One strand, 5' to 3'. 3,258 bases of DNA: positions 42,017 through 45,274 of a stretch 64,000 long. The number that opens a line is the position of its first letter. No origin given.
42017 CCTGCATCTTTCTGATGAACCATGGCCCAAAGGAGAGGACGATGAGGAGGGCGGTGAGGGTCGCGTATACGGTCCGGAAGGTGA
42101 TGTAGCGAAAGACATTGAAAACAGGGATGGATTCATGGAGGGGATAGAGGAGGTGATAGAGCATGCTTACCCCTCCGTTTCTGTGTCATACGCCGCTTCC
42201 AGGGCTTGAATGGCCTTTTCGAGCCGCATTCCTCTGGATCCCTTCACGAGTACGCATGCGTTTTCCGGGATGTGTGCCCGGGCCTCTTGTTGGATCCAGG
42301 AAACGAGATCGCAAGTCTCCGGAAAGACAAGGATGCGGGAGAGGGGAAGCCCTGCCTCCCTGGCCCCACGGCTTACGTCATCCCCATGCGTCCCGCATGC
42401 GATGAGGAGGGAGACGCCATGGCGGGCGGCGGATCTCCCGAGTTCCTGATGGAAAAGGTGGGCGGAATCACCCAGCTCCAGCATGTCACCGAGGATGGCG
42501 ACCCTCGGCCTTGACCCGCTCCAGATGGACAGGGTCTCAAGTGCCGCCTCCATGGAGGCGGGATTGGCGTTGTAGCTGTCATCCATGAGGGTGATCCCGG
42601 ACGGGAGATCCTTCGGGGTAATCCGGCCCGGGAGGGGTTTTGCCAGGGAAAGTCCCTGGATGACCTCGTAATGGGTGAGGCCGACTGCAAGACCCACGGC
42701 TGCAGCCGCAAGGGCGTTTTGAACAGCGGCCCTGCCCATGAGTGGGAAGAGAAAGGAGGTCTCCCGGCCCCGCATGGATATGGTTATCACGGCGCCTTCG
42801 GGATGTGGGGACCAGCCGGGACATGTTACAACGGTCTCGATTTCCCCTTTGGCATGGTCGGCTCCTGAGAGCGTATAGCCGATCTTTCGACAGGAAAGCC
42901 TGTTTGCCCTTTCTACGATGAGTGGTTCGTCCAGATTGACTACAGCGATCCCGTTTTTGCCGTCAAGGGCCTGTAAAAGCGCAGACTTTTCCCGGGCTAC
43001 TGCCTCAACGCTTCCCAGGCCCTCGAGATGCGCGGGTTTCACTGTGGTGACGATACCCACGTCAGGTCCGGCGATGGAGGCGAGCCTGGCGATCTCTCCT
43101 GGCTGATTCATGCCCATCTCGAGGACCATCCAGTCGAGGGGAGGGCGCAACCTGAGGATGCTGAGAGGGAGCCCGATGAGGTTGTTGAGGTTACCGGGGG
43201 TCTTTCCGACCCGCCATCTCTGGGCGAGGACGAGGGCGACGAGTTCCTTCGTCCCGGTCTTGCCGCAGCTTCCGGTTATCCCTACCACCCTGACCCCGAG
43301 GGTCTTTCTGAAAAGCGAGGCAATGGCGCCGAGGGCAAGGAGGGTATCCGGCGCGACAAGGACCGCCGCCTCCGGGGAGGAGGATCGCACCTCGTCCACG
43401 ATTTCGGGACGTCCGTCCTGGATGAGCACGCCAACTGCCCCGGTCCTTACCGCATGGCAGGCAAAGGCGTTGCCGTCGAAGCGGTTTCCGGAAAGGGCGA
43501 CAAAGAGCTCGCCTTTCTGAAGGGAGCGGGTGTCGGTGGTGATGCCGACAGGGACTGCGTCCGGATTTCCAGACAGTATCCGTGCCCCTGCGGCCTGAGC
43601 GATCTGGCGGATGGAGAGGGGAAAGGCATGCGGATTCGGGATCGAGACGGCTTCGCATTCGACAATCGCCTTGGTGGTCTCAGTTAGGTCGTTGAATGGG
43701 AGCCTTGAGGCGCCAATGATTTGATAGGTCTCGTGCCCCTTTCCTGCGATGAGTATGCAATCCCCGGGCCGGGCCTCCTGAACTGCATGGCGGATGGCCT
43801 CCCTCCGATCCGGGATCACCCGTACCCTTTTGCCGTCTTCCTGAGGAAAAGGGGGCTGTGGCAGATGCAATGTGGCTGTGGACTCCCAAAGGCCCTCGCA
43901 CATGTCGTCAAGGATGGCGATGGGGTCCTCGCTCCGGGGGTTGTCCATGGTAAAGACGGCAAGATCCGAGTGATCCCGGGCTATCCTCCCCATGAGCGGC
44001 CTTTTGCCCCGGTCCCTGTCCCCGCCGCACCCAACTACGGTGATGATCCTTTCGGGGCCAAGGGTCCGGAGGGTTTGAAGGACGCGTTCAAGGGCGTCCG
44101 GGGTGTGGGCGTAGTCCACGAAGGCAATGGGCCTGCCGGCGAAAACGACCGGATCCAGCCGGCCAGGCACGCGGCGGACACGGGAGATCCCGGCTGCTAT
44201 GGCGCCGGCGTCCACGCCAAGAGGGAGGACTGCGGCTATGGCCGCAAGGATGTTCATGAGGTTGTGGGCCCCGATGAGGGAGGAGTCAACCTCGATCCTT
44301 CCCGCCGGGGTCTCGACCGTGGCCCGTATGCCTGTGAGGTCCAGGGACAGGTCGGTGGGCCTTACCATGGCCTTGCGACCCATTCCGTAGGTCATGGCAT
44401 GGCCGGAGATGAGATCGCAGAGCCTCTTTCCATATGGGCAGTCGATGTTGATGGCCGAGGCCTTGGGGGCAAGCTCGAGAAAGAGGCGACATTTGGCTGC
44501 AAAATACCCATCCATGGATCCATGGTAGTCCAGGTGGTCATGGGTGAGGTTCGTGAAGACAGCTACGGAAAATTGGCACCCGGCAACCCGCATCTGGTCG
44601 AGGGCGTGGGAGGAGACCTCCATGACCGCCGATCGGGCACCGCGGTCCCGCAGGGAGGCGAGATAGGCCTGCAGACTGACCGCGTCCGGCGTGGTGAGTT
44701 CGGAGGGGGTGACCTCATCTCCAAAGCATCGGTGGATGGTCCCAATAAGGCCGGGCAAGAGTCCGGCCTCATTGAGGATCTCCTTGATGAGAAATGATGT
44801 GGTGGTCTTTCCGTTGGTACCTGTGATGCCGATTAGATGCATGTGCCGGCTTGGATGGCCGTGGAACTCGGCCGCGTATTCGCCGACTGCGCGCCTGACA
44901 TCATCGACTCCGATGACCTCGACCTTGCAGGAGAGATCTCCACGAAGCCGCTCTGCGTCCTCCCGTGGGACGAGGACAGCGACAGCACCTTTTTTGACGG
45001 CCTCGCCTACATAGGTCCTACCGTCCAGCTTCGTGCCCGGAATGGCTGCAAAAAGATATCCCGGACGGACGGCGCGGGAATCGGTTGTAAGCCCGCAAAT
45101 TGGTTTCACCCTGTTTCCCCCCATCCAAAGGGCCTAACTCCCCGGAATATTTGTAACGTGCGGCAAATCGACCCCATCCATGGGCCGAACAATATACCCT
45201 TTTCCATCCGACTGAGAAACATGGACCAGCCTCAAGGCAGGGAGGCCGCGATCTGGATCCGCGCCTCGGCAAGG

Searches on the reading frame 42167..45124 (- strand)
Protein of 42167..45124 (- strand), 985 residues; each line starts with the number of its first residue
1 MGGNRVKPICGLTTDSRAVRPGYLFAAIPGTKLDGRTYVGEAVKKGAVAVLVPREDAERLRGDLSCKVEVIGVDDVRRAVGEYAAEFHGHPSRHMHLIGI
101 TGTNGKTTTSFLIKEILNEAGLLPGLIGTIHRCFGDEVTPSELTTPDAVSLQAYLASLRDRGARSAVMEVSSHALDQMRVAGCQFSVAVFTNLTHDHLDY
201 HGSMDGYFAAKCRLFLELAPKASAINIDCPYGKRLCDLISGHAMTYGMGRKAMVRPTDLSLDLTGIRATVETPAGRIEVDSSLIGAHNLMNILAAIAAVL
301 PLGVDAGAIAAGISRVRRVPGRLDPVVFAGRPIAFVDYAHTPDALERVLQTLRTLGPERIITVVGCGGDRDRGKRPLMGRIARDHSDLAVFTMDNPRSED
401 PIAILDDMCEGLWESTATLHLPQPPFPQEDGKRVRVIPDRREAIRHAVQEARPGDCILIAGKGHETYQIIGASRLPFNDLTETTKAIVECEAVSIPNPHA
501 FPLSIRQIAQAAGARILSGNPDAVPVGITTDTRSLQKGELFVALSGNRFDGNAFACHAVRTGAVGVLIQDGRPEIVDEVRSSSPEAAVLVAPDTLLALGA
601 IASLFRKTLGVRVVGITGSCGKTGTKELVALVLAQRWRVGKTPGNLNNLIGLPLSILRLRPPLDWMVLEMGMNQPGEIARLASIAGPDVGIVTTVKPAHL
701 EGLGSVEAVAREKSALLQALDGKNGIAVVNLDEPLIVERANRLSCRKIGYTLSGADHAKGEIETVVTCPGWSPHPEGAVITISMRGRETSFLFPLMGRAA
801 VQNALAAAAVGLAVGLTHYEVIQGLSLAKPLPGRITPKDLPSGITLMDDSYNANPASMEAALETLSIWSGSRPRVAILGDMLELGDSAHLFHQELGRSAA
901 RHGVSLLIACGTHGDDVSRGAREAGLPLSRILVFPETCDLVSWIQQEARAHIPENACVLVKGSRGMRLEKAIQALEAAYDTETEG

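Call 31: find_encoding_contigs(protein=window:42167-45124:-, flank=10000, max_places=3)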
Protein window:42167-45124:- (985 aa): 1 contig read that carries it; 1 place shown.
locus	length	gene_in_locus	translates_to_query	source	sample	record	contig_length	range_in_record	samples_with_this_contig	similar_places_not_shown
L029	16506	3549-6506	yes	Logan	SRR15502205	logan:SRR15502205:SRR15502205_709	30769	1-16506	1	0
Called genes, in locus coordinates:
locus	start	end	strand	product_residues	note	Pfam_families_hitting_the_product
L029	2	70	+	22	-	?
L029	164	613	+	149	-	PF02381:MraZ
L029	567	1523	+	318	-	PF01795:Methyltransf_5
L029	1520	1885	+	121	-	-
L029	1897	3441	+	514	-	PF03717:PBP_dimer, PF00905:Transpeptidase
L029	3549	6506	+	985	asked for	PF01225:Mur_ligase, PF08245:Mur_ligase_M, PF02875:Mur_ligase_C, PF08245:Mur_ligase_M, PF02875:Mur_ligase_C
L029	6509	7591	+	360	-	PF10555:MraY_sig1 (weak), PF00953:Glycos_transf_4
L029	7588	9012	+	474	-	PF21799:MurD-like_N, PF08245:Mur_ligase_M, PF02875:Mur_ligase_C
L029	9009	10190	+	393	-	PF03033:Glyco_transf_28, PF04101:Glyco_tran_28_C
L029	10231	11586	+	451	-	PF01225:Mur_ligase, PF08245:Mur_ligase_M, PF02875:Mur_ligase_C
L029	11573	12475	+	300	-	PF01565:FAD_binding_4, PF02873:MurB_C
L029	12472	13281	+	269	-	PF08478:POTRA_1, PF03799:FtsQ_DivIB_C (weak)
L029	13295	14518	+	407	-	PF00012:HSP70 (faint), PF11104:PilM_2 (faint), PF14450:FtsA, PF02491:SHS2_FTSA, PF06723:MreB_Mbl, PF14450:FtsA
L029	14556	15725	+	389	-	PF00091:Tubulin, PF12327:FtsZ_C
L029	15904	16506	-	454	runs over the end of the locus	PF02878:PGM_PMM_I, PF02879:PGM_PMM_II, PF02880:PGM_PMM_III, PF00408:PGM_PMM_IV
